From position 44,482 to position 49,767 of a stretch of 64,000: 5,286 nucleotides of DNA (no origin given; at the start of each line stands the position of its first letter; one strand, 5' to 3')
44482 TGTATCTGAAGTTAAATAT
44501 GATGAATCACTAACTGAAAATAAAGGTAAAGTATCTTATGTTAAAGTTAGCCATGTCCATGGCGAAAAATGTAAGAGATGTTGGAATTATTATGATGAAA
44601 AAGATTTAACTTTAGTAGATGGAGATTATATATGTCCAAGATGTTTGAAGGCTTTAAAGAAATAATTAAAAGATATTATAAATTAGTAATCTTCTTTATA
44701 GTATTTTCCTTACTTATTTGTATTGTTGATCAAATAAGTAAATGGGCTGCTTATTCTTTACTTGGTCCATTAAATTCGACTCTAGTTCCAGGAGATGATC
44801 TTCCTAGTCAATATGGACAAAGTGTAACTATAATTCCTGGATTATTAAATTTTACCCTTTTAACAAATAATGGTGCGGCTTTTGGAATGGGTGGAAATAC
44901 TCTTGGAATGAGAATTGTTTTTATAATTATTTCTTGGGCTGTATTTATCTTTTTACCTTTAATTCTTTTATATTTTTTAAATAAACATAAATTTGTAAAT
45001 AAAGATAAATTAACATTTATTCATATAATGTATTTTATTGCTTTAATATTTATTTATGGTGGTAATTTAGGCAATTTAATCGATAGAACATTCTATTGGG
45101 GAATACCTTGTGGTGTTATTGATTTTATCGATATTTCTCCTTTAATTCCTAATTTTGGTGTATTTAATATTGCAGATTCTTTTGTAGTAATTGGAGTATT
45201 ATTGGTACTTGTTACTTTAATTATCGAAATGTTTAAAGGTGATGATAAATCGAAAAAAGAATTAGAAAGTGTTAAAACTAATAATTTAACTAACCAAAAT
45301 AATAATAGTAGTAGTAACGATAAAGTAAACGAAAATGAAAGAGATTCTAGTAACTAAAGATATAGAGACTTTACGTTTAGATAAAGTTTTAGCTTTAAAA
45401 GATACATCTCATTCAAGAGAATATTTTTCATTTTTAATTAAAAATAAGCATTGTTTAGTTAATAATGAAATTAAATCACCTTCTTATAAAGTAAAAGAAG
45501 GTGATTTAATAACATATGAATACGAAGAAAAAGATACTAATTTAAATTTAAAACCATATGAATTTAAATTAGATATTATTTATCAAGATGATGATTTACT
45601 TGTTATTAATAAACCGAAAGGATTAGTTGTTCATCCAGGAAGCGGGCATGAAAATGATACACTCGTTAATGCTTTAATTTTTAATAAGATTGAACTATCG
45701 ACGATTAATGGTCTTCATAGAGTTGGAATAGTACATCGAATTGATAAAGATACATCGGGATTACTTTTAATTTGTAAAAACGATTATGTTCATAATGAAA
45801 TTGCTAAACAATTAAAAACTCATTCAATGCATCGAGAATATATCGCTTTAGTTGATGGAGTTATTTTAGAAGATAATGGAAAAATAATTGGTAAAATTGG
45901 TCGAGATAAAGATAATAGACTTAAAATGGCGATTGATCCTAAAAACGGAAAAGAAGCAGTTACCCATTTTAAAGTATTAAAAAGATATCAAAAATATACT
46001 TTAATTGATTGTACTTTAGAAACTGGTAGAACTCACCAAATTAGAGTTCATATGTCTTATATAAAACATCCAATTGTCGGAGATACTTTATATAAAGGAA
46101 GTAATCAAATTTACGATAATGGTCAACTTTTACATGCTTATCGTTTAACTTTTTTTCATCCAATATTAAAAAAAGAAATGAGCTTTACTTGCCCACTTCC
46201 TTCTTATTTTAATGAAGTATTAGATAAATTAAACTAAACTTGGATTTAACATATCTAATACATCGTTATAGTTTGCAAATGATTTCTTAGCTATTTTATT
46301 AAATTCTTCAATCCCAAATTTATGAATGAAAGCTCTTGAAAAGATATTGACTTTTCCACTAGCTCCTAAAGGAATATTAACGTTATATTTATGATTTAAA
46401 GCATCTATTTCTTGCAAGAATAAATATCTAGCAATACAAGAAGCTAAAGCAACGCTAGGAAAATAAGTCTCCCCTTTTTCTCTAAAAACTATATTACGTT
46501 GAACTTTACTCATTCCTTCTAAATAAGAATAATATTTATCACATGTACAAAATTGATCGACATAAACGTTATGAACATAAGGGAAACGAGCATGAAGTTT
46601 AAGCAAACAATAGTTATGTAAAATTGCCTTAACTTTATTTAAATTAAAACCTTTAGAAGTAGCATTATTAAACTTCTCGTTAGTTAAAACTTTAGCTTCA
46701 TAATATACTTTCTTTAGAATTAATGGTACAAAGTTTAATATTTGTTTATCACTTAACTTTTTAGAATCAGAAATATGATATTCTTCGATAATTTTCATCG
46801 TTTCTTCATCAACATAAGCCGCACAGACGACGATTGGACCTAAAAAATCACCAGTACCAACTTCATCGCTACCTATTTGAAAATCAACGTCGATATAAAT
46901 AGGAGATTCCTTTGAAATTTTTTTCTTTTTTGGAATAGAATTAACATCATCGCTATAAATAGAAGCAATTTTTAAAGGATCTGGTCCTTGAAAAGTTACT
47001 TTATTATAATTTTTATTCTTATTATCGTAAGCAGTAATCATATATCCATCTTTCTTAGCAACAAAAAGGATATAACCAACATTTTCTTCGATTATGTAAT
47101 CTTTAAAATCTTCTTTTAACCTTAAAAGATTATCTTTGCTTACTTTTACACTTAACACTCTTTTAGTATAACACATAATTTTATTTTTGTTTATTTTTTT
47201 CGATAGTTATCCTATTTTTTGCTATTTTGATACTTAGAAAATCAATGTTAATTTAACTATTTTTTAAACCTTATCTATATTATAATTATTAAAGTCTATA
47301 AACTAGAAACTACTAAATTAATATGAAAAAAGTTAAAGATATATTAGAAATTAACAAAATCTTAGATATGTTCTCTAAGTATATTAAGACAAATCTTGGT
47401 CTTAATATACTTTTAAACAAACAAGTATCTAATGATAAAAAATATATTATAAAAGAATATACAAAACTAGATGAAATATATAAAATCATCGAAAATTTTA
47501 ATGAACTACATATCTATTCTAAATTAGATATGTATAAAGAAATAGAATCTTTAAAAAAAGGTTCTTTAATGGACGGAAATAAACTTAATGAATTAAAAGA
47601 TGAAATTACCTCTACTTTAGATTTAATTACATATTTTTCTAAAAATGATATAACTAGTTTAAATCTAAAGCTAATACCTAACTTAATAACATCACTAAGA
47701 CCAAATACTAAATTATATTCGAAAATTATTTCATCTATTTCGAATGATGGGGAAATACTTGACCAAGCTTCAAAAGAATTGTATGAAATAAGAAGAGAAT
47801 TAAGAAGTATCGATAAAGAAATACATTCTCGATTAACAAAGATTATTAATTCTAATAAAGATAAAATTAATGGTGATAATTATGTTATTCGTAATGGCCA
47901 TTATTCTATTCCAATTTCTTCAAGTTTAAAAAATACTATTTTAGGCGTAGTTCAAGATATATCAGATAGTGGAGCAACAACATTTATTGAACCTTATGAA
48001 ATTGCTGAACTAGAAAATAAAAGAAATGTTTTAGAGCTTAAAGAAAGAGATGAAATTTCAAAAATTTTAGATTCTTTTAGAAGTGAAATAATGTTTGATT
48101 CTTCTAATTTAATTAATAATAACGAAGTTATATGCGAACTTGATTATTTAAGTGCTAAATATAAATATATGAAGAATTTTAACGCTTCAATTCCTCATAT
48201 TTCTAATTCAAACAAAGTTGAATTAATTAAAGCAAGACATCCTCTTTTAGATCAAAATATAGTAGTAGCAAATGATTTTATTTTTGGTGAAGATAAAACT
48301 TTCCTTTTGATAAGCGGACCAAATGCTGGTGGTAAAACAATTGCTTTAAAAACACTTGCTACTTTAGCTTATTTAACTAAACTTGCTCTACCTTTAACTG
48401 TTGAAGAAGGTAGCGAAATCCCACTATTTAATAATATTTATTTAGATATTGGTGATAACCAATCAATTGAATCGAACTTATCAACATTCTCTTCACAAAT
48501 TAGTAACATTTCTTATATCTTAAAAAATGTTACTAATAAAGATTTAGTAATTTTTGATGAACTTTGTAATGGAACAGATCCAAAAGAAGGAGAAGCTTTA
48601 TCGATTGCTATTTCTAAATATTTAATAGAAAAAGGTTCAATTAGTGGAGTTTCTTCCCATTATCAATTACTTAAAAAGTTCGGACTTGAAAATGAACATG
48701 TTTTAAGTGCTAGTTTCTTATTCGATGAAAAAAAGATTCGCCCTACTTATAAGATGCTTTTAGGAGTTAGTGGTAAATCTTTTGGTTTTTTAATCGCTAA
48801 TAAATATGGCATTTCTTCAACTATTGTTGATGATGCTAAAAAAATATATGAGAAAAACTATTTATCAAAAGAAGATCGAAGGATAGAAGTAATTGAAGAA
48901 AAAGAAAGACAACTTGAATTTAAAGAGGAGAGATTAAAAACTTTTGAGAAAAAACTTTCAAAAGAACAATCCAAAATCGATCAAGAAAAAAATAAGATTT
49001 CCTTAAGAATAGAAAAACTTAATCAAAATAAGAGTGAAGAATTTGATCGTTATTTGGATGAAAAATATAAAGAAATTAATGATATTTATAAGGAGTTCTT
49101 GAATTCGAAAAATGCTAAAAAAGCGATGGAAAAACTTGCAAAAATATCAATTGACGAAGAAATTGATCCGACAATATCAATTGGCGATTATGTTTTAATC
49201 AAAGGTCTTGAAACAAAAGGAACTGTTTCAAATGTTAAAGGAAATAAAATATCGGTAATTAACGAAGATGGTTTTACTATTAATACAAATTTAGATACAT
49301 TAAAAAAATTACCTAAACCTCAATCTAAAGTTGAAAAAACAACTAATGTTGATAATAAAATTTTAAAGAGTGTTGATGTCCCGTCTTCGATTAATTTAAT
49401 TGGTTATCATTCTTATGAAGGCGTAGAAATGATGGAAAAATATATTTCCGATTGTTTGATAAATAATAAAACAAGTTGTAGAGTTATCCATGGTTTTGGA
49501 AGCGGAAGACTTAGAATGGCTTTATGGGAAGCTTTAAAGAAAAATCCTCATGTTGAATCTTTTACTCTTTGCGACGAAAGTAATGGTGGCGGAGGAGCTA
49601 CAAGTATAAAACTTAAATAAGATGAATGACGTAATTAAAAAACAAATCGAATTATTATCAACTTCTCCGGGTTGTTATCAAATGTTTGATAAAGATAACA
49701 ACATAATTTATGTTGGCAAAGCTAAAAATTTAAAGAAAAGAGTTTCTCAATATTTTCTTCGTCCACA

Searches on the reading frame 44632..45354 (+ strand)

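Call 52: search_protein_families(library=pfam, proteins=[window:44632-45354:+], max_evalue=0.0001)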
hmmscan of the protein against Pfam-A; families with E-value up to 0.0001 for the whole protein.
window:44632-45354:+ (241 aa): 1 family
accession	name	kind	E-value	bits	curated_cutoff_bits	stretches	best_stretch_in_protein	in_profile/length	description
PF01252.23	Peptidase_A8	-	1.4e-26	93.8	25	1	26-197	2-141/142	Signal peptidase (SPase) II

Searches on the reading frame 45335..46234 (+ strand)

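Call 52: search_protein_families(library=pfam, proteins=[window:45335-46234:+], max_evalue=0.0001)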
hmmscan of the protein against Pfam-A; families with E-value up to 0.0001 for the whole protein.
window:45335-46234:+ (300 aa): 2 families
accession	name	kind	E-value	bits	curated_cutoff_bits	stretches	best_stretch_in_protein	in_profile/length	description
PF00849.27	PseudoU_synth_2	-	3.4e-35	121.9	26.8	1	87-241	1-151/152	RNA pseudouridylate synthase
PF01479.30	S4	-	8.2e-06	25.9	22.8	1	14-59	2-48/48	S4 domain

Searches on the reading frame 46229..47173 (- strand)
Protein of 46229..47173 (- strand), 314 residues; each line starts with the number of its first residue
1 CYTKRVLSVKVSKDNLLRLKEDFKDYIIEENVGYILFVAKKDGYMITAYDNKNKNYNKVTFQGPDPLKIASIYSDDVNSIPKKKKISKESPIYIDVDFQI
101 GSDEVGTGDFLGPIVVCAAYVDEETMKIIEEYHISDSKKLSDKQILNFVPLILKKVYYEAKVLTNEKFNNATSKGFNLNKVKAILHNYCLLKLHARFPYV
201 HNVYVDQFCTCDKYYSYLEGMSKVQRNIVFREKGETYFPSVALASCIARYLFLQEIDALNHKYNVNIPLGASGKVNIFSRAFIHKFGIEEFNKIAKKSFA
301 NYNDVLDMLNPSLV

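Call 52: search_protein_families(library=pfam, proteins=[window:46229-47173:-], max_evalue=0.0001)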
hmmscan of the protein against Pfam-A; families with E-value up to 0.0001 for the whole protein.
window:46229-47173:- (314 aa): 2 families
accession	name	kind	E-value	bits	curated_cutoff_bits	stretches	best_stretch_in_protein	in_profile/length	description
PF01351.25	RNase_HII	-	3.8e-39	135.1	25.8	1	100-301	1-198/199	Ribonuclease HII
PF11858.14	DUF3378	-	9.5e-10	39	27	1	9-85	4-75/76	Domain of unknown function (DUF3378)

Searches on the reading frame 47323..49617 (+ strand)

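Call 52: search_protein_families(library=pfam, proteins=[window:47323-49617:+], max_evalue=0.0001)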
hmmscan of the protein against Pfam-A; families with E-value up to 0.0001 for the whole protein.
window:47323-49617:+ (765 aa): 2 families
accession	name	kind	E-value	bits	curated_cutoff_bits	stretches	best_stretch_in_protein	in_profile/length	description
PF00488.27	MutS_V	-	1.3e-26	94.2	30.2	1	329-510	2-185/188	MutS domain V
PF01713.27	Smr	-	4.9e-15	55.9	25.7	1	690-765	1-77/77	Smr domain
